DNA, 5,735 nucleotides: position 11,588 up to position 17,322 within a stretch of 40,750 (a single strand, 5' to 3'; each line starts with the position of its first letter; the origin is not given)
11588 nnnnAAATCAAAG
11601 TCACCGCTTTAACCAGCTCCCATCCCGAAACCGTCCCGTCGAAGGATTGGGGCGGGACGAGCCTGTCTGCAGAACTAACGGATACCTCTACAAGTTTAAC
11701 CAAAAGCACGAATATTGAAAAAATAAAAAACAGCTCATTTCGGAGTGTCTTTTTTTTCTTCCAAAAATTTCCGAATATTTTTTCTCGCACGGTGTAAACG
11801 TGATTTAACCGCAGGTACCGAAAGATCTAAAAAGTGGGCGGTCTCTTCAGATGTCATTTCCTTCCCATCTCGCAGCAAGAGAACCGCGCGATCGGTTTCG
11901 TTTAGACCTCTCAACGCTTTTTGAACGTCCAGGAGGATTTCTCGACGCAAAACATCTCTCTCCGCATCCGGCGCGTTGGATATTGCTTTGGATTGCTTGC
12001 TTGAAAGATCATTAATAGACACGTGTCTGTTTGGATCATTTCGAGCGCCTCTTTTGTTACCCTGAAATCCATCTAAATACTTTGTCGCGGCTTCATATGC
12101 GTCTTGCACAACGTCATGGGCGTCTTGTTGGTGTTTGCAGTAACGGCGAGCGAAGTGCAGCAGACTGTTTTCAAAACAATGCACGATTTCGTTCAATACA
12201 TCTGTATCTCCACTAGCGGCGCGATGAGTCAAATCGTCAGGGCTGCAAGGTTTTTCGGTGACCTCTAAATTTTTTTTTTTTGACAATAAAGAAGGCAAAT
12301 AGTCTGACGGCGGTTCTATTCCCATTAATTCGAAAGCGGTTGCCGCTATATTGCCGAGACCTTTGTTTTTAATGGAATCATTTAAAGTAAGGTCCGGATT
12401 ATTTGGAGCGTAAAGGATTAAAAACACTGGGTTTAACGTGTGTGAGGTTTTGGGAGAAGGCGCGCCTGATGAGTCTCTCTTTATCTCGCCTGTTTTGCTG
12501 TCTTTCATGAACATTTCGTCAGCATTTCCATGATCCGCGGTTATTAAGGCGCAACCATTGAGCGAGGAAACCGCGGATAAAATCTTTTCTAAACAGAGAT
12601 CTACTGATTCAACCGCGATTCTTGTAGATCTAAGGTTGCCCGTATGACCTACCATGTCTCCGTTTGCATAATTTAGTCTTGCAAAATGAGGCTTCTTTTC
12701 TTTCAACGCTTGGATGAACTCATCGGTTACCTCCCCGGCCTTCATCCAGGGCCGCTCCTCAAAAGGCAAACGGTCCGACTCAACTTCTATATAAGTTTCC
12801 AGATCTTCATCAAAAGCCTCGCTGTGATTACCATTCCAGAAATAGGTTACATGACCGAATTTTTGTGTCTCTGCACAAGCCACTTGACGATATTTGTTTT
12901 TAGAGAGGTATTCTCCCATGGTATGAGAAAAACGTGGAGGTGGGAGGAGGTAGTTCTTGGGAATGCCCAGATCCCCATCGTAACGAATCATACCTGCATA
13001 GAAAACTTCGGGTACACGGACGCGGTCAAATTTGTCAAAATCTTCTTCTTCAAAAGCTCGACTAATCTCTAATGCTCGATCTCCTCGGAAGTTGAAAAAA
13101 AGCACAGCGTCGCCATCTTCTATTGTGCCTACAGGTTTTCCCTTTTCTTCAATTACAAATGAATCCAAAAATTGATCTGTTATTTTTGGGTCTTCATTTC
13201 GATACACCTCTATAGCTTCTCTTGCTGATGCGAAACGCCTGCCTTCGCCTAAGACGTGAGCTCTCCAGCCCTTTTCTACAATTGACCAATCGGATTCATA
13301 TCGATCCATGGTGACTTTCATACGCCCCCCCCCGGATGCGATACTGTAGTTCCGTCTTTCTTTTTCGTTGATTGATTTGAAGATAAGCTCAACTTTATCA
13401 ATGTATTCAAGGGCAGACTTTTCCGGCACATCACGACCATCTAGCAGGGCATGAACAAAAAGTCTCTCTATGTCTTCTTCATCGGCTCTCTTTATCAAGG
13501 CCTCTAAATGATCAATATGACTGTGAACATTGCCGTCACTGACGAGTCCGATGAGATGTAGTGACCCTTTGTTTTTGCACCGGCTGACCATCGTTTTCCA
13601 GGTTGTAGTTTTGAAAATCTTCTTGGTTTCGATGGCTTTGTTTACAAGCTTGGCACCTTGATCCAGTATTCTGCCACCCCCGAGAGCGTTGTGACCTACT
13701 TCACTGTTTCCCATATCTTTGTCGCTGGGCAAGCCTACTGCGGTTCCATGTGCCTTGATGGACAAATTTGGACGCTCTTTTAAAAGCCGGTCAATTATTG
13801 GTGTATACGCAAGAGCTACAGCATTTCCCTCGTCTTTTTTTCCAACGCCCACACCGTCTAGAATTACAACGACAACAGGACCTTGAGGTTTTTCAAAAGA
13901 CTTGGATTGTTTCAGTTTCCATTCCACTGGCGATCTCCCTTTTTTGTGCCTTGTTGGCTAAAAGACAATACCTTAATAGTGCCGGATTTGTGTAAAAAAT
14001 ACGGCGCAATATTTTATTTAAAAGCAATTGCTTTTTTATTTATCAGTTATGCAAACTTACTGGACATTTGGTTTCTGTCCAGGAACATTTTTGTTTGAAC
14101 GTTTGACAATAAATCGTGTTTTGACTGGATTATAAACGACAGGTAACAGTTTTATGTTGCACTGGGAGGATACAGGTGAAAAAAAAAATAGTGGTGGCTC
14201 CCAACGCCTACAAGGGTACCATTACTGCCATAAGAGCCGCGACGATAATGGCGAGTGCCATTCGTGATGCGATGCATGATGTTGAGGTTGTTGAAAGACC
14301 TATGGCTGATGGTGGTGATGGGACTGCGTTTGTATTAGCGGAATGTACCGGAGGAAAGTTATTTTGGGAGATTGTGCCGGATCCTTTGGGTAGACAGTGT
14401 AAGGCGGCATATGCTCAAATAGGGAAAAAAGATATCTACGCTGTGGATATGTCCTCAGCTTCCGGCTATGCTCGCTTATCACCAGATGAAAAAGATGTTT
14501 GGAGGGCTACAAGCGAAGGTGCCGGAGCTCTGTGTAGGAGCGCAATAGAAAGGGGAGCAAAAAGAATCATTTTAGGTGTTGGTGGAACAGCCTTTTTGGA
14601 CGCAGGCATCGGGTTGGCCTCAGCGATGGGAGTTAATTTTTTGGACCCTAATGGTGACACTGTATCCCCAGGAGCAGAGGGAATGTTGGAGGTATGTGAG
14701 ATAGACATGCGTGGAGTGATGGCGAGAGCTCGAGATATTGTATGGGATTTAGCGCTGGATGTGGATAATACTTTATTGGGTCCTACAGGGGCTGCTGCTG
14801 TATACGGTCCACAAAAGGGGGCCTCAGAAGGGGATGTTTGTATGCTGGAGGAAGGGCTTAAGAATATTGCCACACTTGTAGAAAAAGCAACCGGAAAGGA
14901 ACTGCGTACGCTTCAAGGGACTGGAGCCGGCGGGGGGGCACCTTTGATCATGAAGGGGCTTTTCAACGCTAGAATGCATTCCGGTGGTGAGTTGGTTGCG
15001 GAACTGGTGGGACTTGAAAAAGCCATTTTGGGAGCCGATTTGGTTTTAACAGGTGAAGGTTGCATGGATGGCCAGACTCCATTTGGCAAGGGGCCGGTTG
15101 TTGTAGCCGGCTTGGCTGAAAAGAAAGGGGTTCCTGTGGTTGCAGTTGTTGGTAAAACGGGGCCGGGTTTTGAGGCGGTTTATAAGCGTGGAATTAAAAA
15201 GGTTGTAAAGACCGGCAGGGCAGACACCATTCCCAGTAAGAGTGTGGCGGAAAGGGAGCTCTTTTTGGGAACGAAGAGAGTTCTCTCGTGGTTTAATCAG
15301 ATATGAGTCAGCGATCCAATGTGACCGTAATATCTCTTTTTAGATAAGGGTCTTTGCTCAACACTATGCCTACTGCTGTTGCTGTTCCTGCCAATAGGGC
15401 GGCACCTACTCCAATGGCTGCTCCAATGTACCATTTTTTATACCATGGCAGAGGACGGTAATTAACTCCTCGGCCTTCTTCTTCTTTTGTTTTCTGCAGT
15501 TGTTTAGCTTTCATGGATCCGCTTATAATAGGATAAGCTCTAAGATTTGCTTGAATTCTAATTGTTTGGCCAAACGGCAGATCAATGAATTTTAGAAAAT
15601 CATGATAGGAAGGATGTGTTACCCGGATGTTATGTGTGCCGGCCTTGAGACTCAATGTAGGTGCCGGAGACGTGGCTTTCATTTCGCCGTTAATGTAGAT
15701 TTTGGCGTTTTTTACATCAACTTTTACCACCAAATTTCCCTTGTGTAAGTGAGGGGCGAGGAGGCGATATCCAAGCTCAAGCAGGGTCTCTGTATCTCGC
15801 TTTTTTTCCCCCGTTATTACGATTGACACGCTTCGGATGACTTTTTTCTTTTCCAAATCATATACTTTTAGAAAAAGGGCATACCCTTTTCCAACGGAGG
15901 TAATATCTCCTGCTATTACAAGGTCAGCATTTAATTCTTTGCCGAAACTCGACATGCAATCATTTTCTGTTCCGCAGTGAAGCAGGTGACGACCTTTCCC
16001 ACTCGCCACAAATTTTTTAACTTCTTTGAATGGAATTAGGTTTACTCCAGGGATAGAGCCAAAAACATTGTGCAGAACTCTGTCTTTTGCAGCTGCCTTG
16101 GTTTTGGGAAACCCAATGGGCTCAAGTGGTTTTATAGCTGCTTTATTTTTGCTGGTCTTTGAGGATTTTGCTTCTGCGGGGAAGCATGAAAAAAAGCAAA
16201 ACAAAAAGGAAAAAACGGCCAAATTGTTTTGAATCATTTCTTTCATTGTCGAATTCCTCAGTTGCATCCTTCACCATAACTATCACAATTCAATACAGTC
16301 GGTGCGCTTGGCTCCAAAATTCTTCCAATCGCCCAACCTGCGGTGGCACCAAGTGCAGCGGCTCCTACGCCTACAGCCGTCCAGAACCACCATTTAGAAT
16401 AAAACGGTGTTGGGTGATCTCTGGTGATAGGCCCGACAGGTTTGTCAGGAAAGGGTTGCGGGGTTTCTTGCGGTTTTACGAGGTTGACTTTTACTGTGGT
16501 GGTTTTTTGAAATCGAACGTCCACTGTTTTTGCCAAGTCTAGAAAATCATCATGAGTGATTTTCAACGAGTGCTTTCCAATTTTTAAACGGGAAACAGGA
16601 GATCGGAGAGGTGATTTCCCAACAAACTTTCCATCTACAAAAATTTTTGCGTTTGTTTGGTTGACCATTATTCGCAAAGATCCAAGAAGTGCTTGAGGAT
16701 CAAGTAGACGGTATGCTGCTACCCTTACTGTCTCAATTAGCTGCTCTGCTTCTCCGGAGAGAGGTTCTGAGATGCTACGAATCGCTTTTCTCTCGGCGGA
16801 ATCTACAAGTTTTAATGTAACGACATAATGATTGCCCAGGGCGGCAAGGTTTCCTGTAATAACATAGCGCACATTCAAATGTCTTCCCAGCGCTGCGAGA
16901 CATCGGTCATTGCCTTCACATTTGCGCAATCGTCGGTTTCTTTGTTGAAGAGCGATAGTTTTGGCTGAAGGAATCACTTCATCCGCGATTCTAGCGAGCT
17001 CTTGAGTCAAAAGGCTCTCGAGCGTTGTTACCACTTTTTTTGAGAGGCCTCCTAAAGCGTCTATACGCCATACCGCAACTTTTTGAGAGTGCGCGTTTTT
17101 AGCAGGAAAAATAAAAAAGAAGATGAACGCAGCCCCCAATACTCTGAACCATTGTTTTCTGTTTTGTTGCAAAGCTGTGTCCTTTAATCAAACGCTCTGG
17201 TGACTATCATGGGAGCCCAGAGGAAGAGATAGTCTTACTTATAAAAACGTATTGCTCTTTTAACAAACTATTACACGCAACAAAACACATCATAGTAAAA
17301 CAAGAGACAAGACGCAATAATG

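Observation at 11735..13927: Complete phosphoglycerate mutase fused in frame to an ECF-sigma-like module, joined exactly at an A12 homopolymer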

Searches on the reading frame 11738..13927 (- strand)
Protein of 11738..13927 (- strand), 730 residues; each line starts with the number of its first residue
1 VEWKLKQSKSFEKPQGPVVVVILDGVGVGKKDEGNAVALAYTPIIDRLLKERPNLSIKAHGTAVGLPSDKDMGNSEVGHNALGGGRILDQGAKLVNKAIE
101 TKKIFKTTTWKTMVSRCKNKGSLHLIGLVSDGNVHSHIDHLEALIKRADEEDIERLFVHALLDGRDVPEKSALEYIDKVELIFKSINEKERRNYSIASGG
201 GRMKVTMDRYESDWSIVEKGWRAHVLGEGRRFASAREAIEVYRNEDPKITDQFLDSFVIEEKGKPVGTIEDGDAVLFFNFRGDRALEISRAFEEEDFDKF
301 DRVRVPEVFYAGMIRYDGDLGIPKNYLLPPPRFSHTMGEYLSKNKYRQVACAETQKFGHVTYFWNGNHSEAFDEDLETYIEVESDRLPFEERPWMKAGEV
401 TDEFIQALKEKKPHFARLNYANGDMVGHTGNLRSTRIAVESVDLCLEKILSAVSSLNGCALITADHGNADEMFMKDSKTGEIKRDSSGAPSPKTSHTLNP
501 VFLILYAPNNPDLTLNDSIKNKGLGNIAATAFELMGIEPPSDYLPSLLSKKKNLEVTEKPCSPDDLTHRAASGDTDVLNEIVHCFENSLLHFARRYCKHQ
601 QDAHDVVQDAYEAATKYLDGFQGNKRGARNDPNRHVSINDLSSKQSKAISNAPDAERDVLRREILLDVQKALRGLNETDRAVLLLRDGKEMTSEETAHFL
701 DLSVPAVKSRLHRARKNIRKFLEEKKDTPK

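Call 6: search_protein_families(library=pfam, proteins=[window:11738-13927:-], max_evalue=1)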
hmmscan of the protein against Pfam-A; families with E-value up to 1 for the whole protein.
window:11738-13927:- (730 aa): 6 families
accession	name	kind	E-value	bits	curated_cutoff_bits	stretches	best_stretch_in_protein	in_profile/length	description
PF06415.18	iPGM_N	-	6.4e-68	228.9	27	1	95-317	1-216/217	BPG-independent PGAM N-terminus (iPGM_N)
PF01676.23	Metalloenzyme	-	2.2e-66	224.4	24.3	1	17-538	2-251/252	Metalloenzyme superfamily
PF08281.18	Sigma70_r4_2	-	6.5e-13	48.6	25.7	1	666-717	2-53/54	Sigma-70, region 4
PF04545.22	Sigma70_r4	-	1.5e-10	40.8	24.1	1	671-720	1-50/50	Sigma-70, region 4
PF04542.20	Sigma70_r2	-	2.4e-05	24.5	24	1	582-622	2-42/71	Sigma-70 region 2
PF12645.13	HTH_16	-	0.00074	20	22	1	569-604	6-41/65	Helix-turn-helix domain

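Call 7: search_protein_families(library=ncbifam, proteins=[window:11738-13927:-], max_evalue=1)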
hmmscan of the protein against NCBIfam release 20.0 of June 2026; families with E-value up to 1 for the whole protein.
window:11738-13927:- (730 aa): 94 families (the best 25 are shown)
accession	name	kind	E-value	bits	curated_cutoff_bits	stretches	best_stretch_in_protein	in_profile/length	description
TIGR01307.1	pgm_bpd_ind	equivalog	3e-128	428.5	330.65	1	17-542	2-497/504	2,3-bisphosphoglycerate-independent phosphoglycerate mutase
NF003897.0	PRK05434.1-5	equivalog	5.1e-105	351.9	862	1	16-542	6-504/514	2,3-bisphosphoglycerate-independent phosphoglycerate mutase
NF008888.0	PRK11922.1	equivalog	3.7e-22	79.1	204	2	643-725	117-199/231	RNA polymerase sigma factor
NF058625.1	sigma_PG0214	equivalog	5.7e-17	61.9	130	1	580-727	8-166/170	GFO_1088 family ECF-type sigma factor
TIGR02937.1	sigma70-ECF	superfamily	9.2e-17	61.2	42.9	1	578-722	3-165/165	sigma-70 family RNA polymerase sigma factor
TIGR02983.1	SigE-fam_strep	subfamily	6.2e-15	55.5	141.55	1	578-725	8-161/162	SigE family RNA polymerase sigma factor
TIGR02950.1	SigM_subfam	subfamily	9.1e-15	54.8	147.95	1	578-722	2-158/159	RNA polymerase sigma factor, SigM family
NF004113.0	PRK05602.1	equivalog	5.2e-14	52.4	208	1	557-727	26-206/211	RNA polymerase sigma factor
NF007223.0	PRK09641.1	equivalog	5.6e-14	52.4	209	2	643-724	105-186/187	RNA polymerase sigma factor SigW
NF006089.0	PRK08241.1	subfamily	8.8e-14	51.3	240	2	652-726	133-208/343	RNA polymerase subunit sigma-70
NF009185.0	PRK12533.1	equivalog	2.3e-13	50.3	248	1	592-725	45-196/231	RNA polymerase sigma factor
TIGR02984.1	Sig-70_plancto1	subfamily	2.9e-13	49.8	183.75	2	656-722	122-188/189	RNA polymerase sigma-70 factor, Planctomycetaceae-specific subfamily 1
TIGR02939.1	RpoE_Sigma70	equivalog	4.4e-13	49.7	236.15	1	565-722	9-186/190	RNA polymerase sigma factor RpoE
TIGR02985.1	Sig70_bacteroi1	subfamily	4.7e-13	49.7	126.4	2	638-722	78-162/162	RNA polymerase sigma-70 factor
NF007225.0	PRK09643.1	equivalog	1.7e-12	47.5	190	1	561-726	12-186/204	RNA polymerase sigma factor SigM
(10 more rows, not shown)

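Call 9: find_encoding_contigs(protein=window:11738-13927:-, flank=10000, max_places=10)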
Protein window:11738-13927:- (730 aa): no gene with exactly this product is on record in the collection.

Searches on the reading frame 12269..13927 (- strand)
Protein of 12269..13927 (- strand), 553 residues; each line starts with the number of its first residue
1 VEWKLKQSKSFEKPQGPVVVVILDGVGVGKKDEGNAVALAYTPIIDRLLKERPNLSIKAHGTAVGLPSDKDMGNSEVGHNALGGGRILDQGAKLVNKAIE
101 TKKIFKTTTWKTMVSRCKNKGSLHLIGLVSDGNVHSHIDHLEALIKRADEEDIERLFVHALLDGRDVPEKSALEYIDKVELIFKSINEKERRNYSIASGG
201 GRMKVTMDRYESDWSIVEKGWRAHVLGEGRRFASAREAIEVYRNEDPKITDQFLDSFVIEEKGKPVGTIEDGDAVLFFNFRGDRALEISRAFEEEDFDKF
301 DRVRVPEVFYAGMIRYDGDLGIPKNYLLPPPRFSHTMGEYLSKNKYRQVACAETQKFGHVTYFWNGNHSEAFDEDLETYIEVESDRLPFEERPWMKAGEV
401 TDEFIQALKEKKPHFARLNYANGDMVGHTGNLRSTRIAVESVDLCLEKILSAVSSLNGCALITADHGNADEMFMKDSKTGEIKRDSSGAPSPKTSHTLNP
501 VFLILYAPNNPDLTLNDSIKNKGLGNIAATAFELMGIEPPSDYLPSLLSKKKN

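Call 39: find_homologous_proteins(query=window:12269-13927:-, max_evalue=1e-100)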
Query window:12269-13927:- (553 aa): 8000 proteins with E <= 1e-100 among 8000 candidates; the best 120 are listed.
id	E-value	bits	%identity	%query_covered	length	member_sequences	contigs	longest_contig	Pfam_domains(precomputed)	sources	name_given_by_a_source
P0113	0.0e+0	1197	93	100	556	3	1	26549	PF06415.19,PF01676.24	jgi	-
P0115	0.0e+0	1166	91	100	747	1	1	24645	PF06415.19,PF04545.23,PF04542.21,PF08281.19,PF01676.24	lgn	-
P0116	5.2e-279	944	73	100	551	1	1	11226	PF06415.19,PF01676.24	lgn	-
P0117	5.7e-274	928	71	100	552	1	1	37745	PF06415.19,PF01676.24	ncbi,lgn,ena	-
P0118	3.9e-236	803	65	99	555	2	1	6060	PF06415.19,PF01676.24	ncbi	-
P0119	1.2e-233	795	64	100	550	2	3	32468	PF06415.19,PF01676.24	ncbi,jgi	-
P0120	6.8e-233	792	63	99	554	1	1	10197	PF06415.19,PF01676.24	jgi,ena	-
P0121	3.1e-230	783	63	99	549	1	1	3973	PF06415.19,PF01676.24,PF01663.28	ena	-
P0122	5.0e-227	773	62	99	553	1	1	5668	PF06415.19,PF01676.24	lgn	-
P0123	1.4e-226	771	62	100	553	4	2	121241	PF06415.19,PF01676.24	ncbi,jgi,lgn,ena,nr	ncbi:MAG: 2,3-bisphosphoglycerate-independent phosphoglycerate mutase [Deltaproteobacteria bacterium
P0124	3.1e-224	764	60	99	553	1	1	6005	PF06415.19,PF01676.24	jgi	jgi:2,3-bisphosphoglycerate-independent phosphoglycerate mutase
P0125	3.6e-224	763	60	99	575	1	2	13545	PF06415.19,PF01676.24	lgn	-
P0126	1.8e-221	754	62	99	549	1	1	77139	PF06415.19,PF01676.24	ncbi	-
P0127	8.6e-221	752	61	98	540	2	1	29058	PF06415.19,PF01676.24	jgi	jgi:2,3-bisphosphoglycerate-independent phosphoglycerate mutase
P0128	6.8e-220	749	60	94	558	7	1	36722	PF06415.19,PF01676.24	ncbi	-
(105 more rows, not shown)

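Call 40: find_encoding_contigs(protein=P0115, flank=8000, max_places=6)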
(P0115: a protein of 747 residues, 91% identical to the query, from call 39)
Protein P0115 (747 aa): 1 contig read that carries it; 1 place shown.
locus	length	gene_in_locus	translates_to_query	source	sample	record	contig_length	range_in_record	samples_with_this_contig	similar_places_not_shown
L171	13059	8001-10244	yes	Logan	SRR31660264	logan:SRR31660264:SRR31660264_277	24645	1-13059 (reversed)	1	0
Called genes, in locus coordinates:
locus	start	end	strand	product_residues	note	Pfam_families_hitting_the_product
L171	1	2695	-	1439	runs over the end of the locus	PF00069:Pkinase, PF07714:PK_Tyr_Ser-Thr, PF13428:TPR_14 (faint), PF13191:AAA_16, PF14559:TPR_19 (faint), PF13424:TPR_12 (weak), PF17874:TPR_MalT, PF13424:TPR_12, +5 more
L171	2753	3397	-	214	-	PF19763:DUF6250 (weak)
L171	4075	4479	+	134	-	-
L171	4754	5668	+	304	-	PF08308:PEGA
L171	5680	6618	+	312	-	PF08308:PEGA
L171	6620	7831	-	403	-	PF02595:Gly_kinase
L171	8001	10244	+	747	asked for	PF01676:Metalloenzyme, PF06415:iPGM_N, PF04542:Sigma70_r2, PF04545:Sigma70_r4, PF08281:Sigma70_r4_2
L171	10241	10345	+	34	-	-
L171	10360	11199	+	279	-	PF05157:MshEN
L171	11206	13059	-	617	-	?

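Call 53: find_encoding_contigs(protein=P0116, flank=3000, max_places=2)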
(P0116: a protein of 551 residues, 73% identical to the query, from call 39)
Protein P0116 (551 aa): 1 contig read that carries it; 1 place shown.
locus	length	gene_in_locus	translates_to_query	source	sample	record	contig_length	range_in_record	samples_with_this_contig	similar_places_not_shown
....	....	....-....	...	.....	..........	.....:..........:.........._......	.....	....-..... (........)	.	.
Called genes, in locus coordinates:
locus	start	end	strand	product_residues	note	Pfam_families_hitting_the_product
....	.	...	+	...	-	?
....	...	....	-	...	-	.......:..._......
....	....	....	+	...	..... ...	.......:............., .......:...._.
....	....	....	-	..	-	-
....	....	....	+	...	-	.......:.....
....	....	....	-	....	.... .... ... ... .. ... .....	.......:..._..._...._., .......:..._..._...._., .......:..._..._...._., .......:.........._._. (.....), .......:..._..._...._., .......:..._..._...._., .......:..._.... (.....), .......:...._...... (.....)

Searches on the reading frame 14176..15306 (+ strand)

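Call 37: search_protein_families(library=pfam, proteins=[window:14176-15306:+], max_evalue=0.001)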
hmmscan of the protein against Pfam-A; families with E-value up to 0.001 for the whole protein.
window:14176-15306:+ (376 aa): 1 family
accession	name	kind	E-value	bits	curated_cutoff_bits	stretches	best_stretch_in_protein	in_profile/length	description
PF02595.20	Gly_kinase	-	9.3e-104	347.7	23.3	1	5-354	1-350/372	Glycerate kinase family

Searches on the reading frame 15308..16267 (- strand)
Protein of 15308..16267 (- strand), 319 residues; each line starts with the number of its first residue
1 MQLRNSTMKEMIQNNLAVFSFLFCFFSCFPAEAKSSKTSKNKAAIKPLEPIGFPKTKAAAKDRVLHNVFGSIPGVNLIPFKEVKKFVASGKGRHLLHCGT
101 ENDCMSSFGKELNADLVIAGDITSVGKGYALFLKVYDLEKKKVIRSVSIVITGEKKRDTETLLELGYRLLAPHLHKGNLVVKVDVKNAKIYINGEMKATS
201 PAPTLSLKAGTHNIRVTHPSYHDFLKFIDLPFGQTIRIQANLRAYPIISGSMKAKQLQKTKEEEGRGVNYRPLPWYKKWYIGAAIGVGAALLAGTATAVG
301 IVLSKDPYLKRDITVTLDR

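Call 37: search_protein_families(library=pfam, proteins=[window:15308-16267:-], max_evalue=0.001)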
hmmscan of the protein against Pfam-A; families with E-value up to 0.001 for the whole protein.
window:15308-16267:- (319 aa): 1 family
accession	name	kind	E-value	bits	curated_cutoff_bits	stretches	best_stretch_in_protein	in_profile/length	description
PF08308.17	PEGA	-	2.8e-10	40.4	20.8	1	177-243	2-68/71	PEGA domain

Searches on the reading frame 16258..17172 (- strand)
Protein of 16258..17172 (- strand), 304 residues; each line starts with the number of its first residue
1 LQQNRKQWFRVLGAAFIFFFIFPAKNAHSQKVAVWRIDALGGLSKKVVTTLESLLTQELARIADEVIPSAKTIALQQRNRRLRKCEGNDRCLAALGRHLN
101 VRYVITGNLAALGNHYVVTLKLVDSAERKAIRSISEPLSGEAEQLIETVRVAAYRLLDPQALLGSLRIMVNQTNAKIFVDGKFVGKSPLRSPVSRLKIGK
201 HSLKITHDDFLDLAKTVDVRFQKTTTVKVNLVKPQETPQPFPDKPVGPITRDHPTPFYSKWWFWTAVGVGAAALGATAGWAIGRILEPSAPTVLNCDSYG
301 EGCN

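Call 37: search_protein_families(library=pfam, proteins=[window:16258-17172:-], max_evalue=0.001)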
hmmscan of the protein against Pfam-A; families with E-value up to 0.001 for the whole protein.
window:16258-17172:- (304 aa): 1 family
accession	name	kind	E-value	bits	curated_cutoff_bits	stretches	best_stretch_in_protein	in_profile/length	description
PF08308.17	PEGA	-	4.4e-11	43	20.8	1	164-233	2-69/71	PEGA domain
